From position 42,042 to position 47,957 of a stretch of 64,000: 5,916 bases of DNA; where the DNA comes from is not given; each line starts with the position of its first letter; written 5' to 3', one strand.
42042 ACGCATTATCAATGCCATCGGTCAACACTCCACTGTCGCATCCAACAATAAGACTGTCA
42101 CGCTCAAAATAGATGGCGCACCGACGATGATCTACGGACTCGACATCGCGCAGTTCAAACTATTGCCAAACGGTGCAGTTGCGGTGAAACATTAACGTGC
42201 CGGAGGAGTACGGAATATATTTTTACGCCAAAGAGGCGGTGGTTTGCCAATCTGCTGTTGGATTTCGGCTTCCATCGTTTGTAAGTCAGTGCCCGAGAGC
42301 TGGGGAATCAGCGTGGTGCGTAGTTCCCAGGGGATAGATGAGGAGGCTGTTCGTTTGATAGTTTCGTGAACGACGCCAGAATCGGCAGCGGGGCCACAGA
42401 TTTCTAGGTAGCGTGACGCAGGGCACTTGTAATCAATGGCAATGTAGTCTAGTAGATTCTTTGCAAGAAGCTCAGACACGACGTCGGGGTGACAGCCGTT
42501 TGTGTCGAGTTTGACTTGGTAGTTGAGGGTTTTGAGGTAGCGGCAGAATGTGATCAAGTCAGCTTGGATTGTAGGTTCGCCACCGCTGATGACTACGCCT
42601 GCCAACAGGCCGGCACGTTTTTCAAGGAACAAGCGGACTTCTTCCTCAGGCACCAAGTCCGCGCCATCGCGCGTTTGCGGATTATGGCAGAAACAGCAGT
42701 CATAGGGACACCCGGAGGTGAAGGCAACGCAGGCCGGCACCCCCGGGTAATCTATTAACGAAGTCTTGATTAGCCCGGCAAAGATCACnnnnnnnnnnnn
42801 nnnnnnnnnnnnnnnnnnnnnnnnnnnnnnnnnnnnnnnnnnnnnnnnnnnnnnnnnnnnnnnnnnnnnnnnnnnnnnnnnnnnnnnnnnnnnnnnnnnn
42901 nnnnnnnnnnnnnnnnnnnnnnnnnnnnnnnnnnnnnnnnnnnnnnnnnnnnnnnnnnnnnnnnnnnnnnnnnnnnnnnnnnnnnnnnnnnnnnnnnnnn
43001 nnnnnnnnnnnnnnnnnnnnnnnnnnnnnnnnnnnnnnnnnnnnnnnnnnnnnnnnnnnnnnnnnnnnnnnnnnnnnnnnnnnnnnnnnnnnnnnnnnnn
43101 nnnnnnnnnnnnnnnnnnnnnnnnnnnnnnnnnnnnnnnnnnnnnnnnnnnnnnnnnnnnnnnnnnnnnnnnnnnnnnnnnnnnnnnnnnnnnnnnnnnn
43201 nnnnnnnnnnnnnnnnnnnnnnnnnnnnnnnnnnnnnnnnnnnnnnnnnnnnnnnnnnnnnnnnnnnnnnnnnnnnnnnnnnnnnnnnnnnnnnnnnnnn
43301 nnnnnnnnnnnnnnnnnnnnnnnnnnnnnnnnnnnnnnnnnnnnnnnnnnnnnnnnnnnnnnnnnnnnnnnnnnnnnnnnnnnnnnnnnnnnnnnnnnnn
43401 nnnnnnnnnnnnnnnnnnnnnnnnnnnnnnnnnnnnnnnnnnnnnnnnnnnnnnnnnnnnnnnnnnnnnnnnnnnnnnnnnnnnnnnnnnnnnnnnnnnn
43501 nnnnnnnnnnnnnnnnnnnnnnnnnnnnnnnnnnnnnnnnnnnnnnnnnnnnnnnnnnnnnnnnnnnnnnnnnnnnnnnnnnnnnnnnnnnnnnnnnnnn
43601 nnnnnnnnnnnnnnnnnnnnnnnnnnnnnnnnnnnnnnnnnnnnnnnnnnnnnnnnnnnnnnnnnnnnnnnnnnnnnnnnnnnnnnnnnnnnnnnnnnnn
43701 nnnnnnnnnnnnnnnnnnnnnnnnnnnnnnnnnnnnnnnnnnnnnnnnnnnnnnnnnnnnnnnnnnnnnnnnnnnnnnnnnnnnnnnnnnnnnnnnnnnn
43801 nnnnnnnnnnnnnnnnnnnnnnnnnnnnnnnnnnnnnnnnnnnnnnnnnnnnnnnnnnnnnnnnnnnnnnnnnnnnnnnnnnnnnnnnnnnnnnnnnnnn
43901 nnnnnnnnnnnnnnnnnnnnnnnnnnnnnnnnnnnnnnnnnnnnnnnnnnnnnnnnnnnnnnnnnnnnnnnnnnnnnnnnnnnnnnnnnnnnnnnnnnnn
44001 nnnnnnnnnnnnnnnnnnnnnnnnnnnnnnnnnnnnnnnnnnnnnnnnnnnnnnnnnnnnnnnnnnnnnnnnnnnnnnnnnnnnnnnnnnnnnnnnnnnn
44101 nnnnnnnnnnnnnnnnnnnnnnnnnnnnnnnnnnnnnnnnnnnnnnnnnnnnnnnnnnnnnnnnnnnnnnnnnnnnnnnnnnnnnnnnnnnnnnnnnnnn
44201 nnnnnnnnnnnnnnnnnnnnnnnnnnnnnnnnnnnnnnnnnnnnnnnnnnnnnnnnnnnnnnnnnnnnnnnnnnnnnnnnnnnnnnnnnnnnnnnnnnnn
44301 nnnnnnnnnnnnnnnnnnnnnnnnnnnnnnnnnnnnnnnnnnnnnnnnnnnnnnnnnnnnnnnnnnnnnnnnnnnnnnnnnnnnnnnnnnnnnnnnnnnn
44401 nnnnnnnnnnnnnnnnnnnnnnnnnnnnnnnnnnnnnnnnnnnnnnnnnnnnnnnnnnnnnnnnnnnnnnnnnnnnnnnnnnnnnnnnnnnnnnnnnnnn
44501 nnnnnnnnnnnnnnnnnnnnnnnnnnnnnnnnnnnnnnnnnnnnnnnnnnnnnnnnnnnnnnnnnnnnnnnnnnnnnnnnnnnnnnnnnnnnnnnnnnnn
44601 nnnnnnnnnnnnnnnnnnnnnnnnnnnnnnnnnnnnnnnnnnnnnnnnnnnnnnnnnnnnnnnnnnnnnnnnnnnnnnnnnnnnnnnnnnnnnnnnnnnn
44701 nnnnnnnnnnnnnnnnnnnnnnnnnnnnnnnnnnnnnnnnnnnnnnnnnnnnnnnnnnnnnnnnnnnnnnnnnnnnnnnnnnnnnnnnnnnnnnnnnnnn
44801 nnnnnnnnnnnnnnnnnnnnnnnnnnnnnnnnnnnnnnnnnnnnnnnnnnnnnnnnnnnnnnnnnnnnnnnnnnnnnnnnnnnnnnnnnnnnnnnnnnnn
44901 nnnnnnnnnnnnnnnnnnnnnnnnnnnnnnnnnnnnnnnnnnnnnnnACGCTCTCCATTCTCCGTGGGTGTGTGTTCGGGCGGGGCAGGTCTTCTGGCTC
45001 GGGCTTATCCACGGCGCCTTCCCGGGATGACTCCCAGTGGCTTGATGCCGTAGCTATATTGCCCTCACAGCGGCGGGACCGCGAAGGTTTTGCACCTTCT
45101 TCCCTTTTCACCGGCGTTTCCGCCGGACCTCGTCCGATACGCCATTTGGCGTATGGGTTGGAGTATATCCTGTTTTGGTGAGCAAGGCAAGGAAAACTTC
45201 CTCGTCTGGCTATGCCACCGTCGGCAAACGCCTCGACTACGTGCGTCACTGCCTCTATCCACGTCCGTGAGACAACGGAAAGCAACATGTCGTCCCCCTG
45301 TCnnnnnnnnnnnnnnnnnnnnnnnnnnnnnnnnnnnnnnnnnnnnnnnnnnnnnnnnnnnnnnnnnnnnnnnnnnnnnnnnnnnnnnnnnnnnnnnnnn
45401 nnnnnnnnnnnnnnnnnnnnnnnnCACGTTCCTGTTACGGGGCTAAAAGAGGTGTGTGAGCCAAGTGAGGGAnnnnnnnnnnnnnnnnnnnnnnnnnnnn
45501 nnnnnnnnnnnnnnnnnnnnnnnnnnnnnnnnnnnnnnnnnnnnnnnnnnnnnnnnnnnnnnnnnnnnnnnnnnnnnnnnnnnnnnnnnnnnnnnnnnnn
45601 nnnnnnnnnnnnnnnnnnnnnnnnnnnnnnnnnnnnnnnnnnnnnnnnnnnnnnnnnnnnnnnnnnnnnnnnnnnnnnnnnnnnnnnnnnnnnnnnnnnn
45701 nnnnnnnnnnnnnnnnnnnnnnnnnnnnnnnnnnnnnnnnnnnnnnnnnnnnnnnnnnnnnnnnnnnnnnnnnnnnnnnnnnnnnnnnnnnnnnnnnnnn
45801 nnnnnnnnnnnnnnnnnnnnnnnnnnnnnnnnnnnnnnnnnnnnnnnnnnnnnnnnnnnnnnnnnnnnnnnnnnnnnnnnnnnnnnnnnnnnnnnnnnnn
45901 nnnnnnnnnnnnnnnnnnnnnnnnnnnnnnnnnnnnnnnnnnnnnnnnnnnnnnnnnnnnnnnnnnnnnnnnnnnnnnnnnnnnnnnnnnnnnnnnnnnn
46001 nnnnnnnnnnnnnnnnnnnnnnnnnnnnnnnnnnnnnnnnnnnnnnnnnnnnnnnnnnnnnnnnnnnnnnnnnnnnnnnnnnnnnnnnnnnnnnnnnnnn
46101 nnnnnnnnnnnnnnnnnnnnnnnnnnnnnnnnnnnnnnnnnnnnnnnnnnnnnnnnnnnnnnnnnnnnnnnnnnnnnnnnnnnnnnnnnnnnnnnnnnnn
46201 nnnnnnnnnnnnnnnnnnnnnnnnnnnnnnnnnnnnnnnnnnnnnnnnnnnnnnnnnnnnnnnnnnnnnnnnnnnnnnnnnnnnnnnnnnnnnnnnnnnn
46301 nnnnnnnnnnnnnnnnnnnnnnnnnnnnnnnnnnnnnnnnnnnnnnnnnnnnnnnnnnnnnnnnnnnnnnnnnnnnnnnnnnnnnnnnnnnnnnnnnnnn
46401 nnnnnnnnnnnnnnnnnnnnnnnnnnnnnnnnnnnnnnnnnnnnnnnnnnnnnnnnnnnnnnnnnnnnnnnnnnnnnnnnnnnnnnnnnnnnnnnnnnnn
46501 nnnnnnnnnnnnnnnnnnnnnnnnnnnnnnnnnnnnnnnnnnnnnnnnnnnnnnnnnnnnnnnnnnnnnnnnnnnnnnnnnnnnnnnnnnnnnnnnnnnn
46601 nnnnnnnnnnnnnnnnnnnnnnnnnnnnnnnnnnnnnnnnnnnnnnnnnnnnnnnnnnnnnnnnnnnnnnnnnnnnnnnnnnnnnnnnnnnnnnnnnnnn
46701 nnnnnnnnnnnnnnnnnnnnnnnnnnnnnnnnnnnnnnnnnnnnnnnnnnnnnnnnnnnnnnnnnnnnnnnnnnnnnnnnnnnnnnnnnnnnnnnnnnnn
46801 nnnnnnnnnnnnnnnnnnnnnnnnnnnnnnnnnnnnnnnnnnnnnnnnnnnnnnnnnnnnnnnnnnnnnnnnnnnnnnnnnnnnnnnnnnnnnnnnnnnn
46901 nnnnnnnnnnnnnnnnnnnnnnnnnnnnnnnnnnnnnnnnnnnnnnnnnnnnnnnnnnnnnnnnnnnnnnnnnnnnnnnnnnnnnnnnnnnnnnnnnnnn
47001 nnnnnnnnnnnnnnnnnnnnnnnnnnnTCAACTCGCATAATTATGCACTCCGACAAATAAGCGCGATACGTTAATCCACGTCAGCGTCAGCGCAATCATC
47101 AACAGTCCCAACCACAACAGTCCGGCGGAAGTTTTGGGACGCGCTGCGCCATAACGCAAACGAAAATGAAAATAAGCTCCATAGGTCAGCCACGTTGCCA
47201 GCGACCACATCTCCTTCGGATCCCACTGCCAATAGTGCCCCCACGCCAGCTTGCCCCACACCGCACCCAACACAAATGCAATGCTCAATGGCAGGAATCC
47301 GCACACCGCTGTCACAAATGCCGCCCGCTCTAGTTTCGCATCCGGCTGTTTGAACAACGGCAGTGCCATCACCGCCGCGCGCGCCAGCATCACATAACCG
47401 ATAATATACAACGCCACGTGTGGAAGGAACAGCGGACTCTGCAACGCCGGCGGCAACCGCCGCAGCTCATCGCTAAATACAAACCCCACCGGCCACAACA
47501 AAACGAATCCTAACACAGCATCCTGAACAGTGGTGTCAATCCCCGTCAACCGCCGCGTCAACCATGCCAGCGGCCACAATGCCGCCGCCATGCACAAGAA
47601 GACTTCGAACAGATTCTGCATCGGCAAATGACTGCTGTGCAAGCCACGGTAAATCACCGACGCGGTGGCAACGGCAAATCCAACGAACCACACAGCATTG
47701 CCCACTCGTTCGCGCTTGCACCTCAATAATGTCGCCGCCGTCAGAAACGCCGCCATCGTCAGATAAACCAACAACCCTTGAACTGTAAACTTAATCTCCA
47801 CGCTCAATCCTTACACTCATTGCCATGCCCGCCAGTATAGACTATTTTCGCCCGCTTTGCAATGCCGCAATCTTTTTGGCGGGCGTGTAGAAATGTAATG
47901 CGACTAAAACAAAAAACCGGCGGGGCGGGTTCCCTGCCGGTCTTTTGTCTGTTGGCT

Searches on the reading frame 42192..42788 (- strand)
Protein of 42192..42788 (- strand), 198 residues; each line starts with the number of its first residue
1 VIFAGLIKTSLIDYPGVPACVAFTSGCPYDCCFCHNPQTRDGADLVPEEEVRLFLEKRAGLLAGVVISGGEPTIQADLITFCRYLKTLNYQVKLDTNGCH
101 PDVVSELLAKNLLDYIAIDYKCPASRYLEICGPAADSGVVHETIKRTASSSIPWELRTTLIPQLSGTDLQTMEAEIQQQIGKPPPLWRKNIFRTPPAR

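Call 10: search_protein_families(library=pfam, proteins=[window:42192-42788:-], max_evalue=0.001)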
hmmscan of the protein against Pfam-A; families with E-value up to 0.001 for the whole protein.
window:42192-42788:- (198 aa): 2 families
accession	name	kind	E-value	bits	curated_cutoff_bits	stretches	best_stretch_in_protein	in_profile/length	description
PF04055.27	Radical_SAM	-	4.4e-19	69.7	29.5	1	23-169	3-159/166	Radical SAM superfamily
PF13353.11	Fer4_12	-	8.7e-07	29.8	22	1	20-90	8-82/137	4Fe-4S single cluster domain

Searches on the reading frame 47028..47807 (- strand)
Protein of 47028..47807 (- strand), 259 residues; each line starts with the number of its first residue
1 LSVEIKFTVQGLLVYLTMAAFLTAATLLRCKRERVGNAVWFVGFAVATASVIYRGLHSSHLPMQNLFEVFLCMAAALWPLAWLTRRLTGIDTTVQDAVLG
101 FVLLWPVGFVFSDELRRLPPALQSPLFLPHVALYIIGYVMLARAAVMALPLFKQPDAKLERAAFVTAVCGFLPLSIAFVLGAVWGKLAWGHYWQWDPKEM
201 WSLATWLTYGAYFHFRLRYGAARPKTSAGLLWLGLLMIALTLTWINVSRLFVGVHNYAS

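Call 80: search_protein_families(library=pfam, proteins=[window:47028-47807:-], max_evalue=0.0001)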
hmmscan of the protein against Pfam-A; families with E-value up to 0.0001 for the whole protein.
window:47028-47807:- (259 aa): 1 family
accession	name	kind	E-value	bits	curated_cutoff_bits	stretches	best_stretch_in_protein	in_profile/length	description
PF01578.25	Cytochrom_C_asm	-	1.5e-28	100.4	29.9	1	64-242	2-201/212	Cytochrome C assembly protein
